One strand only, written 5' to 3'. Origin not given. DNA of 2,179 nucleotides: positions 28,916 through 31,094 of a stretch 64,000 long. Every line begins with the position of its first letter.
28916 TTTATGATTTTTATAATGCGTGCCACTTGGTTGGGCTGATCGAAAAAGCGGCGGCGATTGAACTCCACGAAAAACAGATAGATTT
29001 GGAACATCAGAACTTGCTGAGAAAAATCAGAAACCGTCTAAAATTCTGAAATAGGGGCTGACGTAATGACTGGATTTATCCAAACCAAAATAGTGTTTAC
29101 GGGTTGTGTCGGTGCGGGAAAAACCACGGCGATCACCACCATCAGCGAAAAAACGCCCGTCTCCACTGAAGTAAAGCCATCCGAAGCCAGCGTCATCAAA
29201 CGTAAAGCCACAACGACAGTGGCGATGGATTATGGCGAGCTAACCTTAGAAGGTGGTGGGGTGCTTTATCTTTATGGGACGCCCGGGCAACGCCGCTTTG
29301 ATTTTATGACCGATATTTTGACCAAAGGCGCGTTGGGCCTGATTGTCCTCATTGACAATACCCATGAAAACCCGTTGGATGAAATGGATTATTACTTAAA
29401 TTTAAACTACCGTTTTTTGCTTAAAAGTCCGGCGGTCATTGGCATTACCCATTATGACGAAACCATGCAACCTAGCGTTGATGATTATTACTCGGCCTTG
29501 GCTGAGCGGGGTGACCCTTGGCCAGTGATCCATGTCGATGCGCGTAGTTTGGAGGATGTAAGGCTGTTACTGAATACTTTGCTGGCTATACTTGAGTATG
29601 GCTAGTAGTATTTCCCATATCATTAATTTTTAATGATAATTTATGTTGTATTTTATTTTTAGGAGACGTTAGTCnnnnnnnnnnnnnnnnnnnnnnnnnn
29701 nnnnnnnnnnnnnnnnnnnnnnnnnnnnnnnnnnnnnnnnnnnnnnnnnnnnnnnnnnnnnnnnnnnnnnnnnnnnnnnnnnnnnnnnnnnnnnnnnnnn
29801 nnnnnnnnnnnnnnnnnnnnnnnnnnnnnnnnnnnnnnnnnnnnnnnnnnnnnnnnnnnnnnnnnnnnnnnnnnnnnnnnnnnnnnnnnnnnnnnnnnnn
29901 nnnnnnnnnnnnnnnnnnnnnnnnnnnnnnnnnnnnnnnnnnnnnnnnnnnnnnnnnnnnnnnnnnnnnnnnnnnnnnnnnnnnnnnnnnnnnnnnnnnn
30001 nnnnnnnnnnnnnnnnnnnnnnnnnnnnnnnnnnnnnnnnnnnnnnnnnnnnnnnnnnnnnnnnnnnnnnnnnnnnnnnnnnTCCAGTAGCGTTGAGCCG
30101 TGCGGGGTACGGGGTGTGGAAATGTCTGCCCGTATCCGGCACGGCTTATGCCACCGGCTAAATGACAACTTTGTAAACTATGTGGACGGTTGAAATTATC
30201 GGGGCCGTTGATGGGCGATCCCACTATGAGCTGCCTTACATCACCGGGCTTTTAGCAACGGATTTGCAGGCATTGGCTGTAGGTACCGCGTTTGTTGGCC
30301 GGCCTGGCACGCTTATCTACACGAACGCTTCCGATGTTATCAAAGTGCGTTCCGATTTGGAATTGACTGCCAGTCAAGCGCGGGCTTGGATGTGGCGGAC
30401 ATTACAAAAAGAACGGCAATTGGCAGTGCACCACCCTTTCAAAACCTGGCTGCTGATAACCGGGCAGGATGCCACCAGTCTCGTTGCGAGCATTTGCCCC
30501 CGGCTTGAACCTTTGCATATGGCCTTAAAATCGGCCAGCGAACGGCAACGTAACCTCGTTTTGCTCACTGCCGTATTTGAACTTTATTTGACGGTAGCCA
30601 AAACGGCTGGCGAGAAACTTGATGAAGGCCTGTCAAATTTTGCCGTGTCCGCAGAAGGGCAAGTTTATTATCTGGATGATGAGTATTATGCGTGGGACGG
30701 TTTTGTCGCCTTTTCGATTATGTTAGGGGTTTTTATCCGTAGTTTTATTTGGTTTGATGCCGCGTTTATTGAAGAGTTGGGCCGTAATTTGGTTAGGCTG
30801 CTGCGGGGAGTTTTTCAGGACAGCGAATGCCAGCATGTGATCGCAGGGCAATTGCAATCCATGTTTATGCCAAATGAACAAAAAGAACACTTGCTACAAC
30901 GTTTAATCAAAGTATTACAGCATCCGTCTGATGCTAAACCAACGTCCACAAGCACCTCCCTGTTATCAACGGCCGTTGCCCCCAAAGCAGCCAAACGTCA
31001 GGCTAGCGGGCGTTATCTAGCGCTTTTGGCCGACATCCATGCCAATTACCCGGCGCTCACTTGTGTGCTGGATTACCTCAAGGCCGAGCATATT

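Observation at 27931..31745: Four-gene GTPase module: repeat protein, MglA-like Ras GTPase, Roadblock/MglB-like protein and a PPP phosphatase with a novel N-domain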

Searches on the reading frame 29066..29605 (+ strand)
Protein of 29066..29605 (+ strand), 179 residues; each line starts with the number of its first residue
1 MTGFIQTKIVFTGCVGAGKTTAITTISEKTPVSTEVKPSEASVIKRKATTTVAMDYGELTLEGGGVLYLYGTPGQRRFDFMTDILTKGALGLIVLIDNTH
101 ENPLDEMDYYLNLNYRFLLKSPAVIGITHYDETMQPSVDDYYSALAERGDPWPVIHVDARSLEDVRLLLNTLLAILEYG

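Call 3: search_protein_families(library=pfam, proteins=[window:29066-29605:+], max_evalue=1)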
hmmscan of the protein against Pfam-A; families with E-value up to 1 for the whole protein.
window:29066-29605:+ (179 aa): 11 families
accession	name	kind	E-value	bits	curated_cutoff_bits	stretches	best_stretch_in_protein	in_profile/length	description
PF03029.23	ATP_bind_1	-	3.8e-12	47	27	1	12-133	2-169/240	Conserved hypothetical ATP binding protein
PF08477.19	Roc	-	0.00027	21.6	27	1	8-131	1-119/119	Ras of Complex, Roc, domain of DAPkinase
PF13401.12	AAA_22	-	0.0005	20.8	27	1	9-102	8-96/130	AAA domain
PF01926.29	MMR_HSR1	-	0.0022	18.5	21.9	1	8-108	1-93/113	50S ribosome-binding GTPase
PF13521.12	AAA_28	-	0.011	16.5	27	1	8-35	1-30/164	AAA domain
PF00071.28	Ras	-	0.02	14.9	21.6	1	8-111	1-94/162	Ras family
PF02492.25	cobW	-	0.058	13.4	20.7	1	9-28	3-22/180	CobW/HypB/UreG, nucleotide-binding domain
PF02367.23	TsaE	-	0.075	13.4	26.6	1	7-37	22-52/128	Threonylcarbamoyl adenosine biosynthesis protein TsaE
PF03193.22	RsgA_GTPase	-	0.084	13.1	30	1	8-80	108-173/174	RsgA GTPase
PF09439.16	SRPRB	-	0.25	11.1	25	1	6-99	3-83/178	Signal recognition particle receptor beta subunit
PF13238.12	AAA_18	-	0.27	12.1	29.4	1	9-30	1-22/128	AAA domain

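Call 4: search_protein_families(library=ncbifam, proteins=[window:29066-29605:+], max_evalue=1)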
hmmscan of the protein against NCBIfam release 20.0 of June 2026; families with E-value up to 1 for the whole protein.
window:29066-29605:+ (179 aa): 5 families
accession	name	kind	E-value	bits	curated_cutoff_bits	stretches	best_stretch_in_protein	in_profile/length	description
TIGR00231.1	small_GTP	domain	4.9e-06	26.4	42.5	1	7-97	4-85/164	GTP-binding protein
NF010248.0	PRK13695.1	equivalog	0.074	12.8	156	1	7-30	4-27/180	NTPase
TIGR03015.1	pepcterm_ATPase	hypoth_equivalog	0.11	12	324.5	1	9-32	46-69/269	XrtA/PEP-CTERM system-associated ATPase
TIGR04025.1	PPOX_FMN_DR2398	subfamily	0.13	11.5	170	1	67-101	67-101/197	MSMEG_1061 family FMN-dependent PPOX-type flavoprotein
NF041000.1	ATPase_ComGA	equivalog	0.23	10.4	300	1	9-29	131-151/267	competence type IV pilus ATPase ComGA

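Call 5: search_solved_structures(query=window:29066-29605:+, max_evalue=1, show_alignments=1)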
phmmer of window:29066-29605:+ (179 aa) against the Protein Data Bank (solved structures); distinct sequences matched with E-value up to 1: 78 (the best 60 are shown).
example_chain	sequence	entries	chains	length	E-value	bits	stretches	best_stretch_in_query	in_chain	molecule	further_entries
4z8y_A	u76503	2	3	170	0.00089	22.6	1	49-172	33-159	Ras-related protein SEC4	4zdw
6hjh_A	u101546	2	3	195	0.0013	22.1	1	5-116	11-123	Mutual gliding-motility protein MglA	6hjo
6h17_A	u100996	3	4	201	0.0014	22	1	5-116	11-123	Mutual gliding-motility protein MglA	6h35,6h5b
5ymx_A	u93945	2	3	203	0.0014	22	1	5-116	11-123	Mutual gliding-motility protein MglA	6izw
2ocy_C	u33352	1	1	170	0.0017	21.7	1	49-172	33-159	Ras-related protein SEC4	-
2eqb_A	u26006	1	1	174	0.0017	21.7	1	49-172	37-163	Ras-related protein SEC4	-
3qbt_A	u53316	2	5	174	0.0017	21.7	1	49-110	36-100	Ras-related protein Rab-8A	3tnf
6yx5_A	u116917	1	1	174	0.0017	21.7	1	49-110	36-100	Ras-related protein Rab-8A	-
4lhv_A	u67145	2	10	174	0.0017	21.7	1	49-110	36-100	Ras-related protein Rab-8A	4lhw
6zsi_A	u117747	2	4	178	0.0017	21.7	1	49-110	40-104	Ras-related protein Rab-8A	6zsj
6stf_A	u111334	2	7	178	0.0018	21.6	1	49-110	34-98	Ras-related protein Rab-8A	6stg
7bwt_B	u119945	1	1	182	0.0019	21.6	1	49-110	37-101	Ras-related protein Rab-8A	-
2fu5_C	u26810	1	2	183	0.0019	21.5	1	49-110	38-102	Ras-related protein Rab-8A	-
4lhx_A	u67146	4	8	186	0.002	21.5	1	49-110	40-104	Ras-related protein Rab-8A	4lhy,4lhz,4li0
2wwx_A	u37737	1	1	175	0.0025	21.1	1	50-150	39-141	RAS-RELATED PROTEIN RAB-1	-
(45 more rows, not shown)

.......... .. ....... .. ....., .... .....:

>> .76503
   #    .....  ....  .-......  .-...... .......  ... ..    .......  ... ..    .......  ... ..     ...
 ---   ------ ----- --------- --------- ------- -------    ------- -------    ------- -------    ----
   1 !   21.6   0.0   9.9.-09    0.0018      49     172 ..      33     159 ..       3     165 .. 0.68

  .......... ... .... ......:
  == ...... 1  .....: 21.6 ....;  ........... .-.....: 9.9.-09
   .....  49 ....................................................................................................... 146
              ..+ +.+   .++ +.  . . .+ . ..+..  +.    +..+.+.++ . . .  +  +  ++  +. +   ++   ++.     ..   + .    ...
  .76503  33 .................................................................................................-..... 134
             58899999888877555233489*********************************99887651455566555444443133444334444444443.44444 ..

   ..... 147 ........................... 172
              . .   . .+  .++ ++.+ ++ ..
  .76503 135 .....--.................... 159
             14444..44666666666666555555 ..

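Call 8: search_protein_families(library=padloc, proteins=[window:29066-29605:+], max_evalue=1)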
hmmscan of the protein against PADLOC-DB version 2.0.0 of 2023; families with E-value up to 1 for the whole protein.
window:29066-29605:+ (179 aa): 1 family
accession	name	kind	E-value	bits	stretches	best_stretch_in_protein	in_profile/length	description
PDLC02911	VakA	-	0.0057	15.2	1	6-29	2-25/163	-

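Call 10: find_encoding_contigs(protein=window:29066-29605:+, flank=10000, max_places=6)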
Protein window:29066-29605:+ (179 aa): 5 contigs read that carry it; 5 places shown.
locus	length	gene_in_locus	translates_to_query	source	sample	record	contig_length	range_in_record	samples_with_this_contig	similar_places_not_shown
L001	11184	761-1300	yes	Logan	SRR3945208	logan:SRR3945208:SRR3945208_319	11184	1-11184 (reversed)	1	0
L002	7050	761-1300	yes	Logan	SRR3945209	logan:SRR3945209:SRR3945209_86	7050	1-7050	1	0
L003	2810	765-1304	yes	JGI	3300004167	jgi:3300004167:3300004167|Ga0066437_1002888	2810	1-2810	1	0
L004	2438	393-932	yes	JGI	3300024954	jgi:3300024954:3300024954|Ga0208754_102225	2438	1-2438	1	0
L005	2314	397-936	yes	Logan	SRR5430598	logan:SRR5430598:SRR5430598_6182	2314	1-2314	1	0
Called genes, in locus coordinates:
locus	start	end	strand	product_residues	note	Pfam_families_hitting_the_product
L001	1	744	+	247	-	?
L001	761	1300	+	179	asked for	PF03029:ATP_bind_1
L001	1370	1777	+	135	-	-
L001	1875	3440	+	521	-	PF00149:Metallophos, PF12850:Metallophos_2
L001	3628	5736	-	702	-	PF13328:HD_4, PF04607:RelA_SpoT, PF02824:TGS, PF19296:RelA_AH, PF28438:RelA_RIS, PF13291:ACT_4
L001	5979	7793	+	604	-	PF13522:GATase_6 (weak), PF13537:GATase_7, PF00733:Asn_synthase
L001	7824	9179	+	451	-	PF00072:Response_reg, PF00158:Sigma54_activat, PF14532:Sigma54_activ_2, PF07728:AAA_5 (weak), PF25601:AAA_lid_14, PF02954:HTH_8 (weak)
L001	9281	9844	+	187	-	PF10604:Polyketide_cyc2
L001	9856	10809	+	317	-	-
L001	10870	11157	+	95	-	-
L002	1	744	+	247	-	?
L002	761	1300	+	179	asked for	PF03029:ATP_bind_1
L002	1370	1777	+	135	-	-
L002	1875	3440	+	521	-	PF00149:Metallophos, PF12850:Metallophos_2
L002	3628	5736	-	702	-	PF13328:HD_4, PF04607:RelA_SpoT, PF02824:TGS, PF19296:RelA_AH, PF28438:RelA_RIS, PF13291:ACT_4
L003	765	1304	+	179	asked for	PF03029:ATP_bind_1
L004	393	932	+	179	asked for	PF03029:ATP_bind_1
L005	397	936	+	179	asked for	PF03029:ATP_bind_1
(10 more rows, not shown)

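Call 92: search_dna_similar(query=window:29066-29605:+, collection=plasmids, mode=protein, max_evalue=1e-8, max_rows=25)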
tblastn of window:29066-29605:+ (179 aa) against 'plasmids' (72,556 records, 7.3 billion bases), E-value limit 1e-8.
Records with a match: 152; places in all: 185; records where one place covers at least 80% of the query: 104.
Best place of each record, by identity: <60% 152.
By first word of the organism name: Streptomyces 92; Ralstonia 24; Deinococcus 10; Rhodococcus 4; Thermus 4; Embleya 3; Neisseria 2; Nocardia 2; Kitasatospora 2; Streptantibioticus 2; and 7 more.
By predicted mobility (MOB-suite, as given by PLSDB): non-mobilizable 107; mobilizable 44; conjugative 1.
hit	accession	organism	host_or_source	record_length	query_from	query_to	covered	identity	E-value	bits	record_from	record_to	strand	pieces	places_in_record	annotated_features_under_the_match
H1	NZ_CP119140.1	Neisseria gonorrhoeae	Homo sapiens,whole organism,blood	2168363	6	179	97%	42.2%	2e-27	146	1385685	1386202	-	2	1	none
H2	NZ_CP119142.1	Neisseria gonorrhoeae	Homo sapiens,whole organism,synovial ...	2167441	6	179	97%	42.2%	2e-27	146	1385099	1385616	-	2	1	none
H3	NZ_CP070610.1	Rhodococcus koreensis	cell culture,rhizosphere of apple ...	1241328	8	179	96%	42.2%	5e-29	119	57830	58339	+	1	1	record has no annotation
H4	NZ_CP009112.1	Rhodococcus opacus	soil sample, Enrichment culture with ...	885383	8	179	96%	41.3%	3e-27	114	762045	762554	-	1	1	ATP/GTP-binding protein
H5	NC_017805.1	Deinococcus gobiensis I-0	-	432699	8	175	94%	41.9%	4e-23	102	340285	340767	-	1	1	ATP/GTP-binding protein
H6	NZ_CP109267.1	Streptomyces sp. NBC_01643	-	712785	8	176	94%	41.1%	1e-22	100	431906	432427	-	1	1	ATP/GTP-binding protein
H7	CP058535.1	Deinococcus sp. D7000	seawater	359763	8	175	94%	40.9%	2e-20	95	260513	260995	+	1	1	ATP/GTP-binding protein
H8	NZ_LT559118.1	Nonomuraea gerenzanensis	-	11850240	3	178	98%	38.8%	6e-27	113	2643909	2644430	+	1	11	none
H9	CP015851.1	Ralstonia solanacearum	Rhizoma kaempferiae,cell culture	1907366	5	177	97%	39.3%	9e-24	103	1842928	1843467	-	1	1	hypothetical protein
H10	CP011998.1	Ralstonia solanacearum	ginger,cell culture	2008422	5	177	97%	39.3%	9e-24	103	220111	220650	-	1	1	hypothetical protein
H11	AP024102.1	Ralstonia solanacearum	-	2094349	5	177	97%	39.3%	9e-24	103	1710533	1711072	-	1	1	GTP-binding protein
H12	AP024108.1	Ralstonia solanacearum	-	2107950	5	177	97%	39.3%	9e-24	103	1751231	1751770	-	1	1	GTP-binding protein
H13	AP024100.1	Ralstonia solanacearum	-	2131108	5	177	97%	39.3%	9e-24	103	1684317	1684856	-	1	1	GTP-binding protein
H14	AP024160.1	Ralstonia solanacearum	Zingiber officinale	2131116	5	177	97%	39.3%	9e-24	103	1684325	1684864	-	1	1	GTP-binding protein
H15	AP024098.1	Ralstonia solanacearum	-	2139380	5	177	97%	39.3%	9e-24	103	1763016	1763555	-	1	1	GTP-binding protein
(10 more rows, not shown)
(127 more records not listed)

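Call 94: get_annotated_region(hit=H1, flank=5000)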
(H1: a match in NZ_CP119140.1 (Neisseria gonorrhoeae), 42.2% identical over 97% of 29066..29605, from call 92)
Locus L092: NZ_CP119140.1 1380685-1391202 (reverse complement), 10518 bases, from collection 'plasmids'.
description: Neisseria gonorrhoeae strain 2022NG-0076 plasmid p2022NG-0076_1, complete sequence
organism: Neisseria gonorrhoeae (NCBI taxid 485)
taxonomy: Bacteria; Pseudomonadota; Betaproteobacteria; Neisseriales; Neisseriaceae; Neisseria; Neisseria gonorrhoeae
host: -; source: Homo sapiens,whole organism,blood; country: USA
typing (MOB-suite, as given by PLSDB): non-mobilizable
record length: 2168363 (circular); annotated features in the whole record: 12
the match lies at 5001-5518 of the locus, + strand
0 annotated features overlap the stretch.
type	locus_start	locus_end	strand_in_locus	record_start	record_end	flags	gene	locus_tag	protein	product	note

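Call 95: get_annotated_region(hit=H11, flank=5000)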
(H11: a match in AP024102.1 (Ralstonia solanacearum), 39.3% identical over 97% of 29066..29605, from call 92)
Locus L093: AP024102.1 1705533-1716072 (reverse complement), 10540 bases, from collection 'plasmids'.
description: Ralstonia solanacearum MAFF 211491 plasmid pMAFF211491 DNA, complete sequence
organism: Ralstonia solanacearum (NCBI taxid 305)
taxonomy: Bacteria; Pseudomonadota; Betaproteobacteria; Burkholderiales; Burkholderiaceae; Ralstonia; Ralstonia solanacearum
host: -; source: -; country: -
typing (MOB-suite, as given by PLSDB): mobilizable; relaxase MOBP
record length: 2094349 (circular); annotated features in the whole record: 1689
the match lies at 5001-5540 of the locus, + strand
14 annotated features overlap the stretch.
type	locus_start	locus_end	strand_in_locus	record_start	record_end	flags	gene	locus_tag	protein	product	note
CDS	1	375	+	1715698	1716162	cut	-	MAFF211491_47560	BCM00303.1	hypothetical protein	-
CDS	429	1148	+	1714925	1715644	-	-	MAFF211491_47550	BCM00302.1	hypothetical protein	-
CDS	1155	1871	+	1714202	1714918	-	-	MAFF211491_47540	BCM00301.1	hypothetical protein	-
CDS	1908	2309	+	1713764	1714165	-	-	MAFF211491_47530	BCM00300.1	IS2 repressor TnpA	-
CDS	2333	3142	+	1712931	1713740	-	insD_10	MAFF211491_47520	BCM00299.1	integrase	-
CDS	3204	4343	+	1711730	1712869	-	-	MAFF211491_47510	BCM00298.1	hypothetical protein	-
CDS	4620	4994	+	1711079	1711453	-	-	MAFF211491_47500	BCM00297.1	hypothetical protein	-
CDS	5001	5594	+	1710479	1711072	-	-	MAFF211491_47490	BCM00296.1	GTP-binding protein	-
CDS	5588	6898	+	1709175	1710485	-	-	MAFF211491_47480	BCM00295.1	hypothetical protein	-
CDS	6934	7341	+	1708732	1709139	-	-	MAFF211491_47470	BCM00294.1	hypothetical protein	-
CDS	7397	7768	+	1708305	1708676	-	-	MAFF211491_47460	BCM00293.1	hypothetical protein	-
CDS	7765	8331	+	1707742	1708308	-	-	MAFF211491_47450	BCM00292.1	hypothetical protein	-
CDS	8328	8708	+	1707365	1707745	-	-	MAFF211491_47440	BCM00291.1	hypothetical protein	-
CDS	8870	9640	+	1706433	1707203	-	hrpG_3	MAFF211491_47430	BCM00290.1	transcriptional regulator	-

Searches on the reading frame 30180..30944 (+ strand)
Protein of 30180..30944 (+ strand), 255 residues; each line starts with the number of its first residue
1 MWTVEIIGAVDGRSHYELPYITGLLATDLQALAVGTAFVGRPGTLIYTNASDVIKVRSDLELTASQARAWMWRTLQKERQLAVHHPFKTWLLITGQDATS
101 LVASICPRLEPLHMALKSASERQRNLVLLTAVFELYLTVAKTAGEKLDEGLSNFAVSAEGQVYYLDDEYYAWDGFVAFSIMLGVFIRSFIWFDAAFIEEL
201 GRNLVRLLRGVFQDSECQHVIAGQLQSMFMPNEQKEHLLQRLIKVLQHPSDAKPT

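Call 83: search_solved_structures(query=A7, max_evalue=10, show_alignments=2)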
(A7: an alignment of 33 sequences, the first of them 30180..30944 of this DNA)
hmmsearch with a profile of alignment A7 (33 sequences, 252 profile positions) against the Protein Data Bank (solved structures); distinct sequences matched with E-value up to 10: 0.
